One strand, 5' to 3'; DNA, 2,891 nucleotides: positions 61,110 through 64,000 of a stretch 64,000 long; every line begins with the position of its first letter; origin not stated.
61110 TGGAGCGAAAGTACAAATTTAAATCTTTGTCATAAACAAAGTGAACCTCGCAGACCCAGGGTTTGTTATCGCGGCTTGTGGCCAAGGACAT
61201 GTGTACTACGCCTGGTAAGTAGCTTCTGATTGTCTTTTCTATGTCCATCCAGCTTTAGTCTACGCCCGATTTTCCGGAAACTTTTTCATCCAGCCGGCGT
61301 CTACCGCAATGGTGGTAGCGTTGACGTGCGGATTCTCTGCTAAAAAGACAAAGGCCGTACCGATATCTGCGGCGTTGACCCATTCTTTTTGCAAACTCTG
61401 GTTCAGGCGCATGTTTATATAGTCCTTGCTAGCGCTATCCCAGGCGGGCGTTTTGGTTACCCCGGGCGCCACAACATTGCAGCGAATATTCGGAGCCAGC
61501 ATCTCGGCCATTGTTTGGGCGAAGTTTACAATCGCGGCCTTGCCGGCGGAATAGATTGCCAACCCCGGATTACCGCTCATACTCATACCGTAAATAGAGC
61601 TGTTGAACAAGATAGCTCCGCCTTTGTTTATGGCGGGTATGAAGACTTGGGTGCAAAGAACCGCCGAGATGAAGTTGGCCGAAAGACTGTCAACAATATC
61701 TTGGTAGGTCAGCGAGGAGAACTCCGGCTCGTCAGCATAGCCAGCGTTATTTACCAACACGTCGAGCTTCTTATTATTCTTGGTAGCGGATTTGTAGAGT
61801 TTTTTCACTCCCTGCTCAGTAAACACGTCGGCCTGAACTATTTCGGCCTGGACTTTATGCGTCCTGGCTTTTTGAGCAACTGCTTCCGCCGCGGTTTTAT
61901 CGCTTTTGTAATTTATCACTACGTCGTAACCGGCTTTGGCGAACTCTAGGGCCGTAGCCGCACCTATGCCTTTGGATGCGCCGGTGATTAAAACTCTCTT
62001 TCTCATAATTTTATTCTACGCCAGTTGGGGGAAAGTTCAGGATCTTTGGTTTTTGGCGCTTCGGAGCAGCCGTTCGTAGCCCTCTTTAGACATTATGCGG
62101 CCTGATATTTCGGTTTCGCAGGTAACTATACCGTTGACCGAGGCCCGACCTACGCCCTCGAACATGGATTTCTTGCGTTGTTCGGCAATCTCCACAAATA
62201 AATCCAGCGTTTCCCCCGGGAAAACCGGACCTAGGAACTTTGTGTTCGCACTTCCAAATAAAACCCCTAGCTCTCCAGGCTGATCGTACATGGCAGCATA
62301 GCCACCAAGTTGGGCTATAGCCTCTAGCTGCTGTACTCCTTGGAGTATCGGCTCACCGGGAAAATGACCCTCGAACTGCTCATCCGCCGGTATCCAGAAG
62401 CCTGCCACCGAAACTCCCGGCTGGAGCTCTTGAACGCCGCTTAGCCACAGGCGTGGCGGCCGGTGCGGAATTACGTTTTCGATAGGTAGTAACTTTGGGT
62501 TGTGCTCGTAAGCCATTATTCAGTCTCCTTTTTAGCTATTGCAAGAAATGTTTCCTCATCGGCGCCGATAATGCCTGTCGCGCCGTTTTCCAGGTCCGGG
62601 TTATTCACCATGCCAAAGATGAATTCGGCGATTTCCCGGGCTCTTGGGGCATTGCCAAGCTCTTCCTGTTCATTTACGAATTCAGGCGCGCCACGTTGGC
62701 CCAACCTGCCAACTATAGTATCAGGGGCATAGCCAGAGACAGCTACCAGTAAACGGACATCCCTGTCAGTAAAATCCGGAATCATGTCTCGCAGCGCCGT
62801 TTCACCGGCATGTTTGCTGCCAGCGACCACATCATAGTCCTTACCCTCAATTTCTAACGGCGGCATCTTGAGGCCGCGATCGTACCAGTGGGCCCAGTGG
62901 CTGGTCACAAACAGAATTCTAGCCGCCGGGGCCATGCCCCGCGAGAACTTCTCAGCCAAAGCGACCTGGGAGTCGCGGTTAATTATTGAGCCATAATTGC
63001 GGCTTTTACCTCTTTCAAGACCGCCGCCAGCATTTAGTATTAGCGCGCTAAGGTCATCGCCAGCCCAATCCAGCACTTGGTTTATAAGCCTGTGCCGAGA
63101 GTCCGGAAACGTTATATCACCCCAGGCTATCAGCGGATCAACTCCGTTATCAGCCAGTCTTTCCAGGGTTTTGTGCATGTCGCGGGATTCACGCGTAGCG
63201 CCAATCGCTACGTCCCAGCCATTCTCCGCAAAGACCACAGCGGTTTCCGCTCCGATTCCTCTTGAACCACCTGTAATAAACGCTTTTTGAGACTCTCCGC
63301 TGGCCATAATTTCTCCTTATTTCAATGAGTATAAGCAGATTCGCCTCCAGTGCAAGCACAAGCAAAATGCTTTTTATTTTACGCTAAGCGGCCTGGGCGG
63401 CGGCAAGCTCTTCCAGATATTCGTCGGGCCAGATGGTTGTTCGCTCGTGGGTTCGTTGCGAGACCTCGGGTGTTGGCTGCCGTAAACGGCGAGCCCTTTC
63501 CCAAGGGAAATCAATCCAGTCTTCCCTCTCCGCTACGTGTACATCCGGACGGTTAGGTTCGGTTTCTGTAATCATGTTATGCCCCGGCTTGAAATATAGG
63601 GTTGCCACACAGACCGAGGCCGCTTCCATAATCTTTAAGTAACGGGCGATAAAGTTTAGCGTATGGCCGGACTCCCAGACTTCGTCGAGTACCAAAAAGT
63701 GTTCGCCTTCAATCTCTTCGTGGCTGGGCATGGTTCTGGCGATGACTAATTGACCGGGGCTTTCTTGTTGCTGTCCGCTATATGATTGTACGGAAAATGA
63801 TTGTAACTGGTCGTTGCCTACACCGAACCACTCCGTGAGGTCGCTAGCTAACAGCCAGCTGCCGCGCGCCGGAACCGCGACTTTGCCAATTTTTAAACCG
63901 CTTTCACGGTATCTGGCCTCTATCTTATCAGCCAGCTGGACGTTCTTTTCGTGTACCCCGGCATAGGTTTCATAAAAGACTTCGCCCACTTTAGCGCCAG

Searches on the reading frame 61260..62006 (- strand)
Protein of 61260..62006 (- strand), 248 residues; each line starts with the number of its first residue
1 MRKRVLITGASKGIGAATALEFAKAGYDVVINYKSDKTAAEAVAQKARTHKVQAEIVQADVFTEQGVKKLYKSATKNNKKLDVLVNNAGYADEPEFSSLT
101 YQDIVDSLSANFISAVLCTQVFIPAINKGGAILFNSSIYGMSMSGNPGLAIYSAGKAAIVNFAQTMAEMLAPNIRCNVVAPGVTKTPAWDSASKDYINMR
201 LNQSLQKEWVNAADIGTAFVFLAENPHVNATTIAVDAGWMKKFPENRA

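Call 32: search_protein_families(library=pfam, proteins=[window:61260-62006:-], max_evalue=0.00001)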
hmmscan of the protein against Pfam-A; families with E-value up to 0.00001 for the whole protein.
window:61260-62006:- (248 aa): 3 families
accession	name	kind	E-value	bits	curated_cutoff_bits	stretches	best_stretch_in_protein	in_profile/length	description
PF00106.31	adh_short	-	1.3e-45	155.7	26.6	1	3-195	1-193/195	short chain dehydrogenase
PF13561.12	adh_short_C2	-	3.8e-44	151.5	27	1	9-239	1-235/236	Enoyl-(Acyl carrier protein) reductase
PF08659.16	KR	-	5.3e-12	46.5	22.6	1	5-169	3-166/180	KR domain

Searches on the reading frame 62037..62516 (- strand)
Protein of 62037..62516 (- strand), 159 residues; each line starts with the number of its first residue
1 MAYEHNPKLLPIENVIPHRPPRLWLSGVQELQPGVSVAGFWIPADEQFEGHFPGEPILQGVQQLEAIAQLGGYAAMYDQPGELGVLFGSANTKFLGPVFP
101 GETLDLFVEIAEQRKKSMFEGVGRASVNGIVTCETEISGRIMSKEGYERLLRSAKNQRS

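Call 32: search_protein_families(library=pfam, proteins=[window:62037-62516:-], max_evalue=0.00001)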
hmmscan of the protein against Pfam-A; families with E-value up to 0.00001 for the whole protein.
window:62037-62516:- (159 aa): 1 family
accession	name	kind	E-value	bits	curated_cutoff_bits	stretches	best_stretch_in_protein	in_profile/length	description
PF07977.19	FabA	-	3.1e-12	46.7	23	1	43-135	35-137/138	FabA-like domain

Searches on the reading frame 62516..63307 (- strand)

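Call 32: search_protein_families(library=pfam, proteins=[window:62516-63307:-], max_evalue=0.00001)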
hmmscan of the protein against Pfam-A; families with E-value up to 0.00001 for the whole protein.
window:62516-63307:- (263 aa): 2 families
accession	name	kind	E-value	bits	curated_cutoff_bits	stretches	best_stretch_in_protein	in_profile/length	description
PF00106.31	adh_short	-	7.3e-13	48.9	26.6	1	8-136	2-136/195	short chain dehydrogenase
PF13561.12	adh_short_C2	-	1.4e-07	31.8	27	1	16-231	6-214/236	Enoyl-(Acyl carrier protein) reductase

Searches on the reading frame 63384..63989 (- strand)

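Call 32: search_protein_families(library=pfam, proteins=[window:63384-63989:-], max_evalue=0.00001)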
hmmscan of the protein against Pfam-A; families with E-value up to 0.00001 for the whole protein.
window:63384-63989:- (201 aa): 1 family
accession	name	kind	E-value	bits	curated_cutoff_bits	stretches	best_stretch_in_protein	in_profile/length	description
PF00156.33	Pribosyltran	-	2.8e-12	46.7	26.3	1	17-164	12-152/158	Phosphoribosyl transferase domain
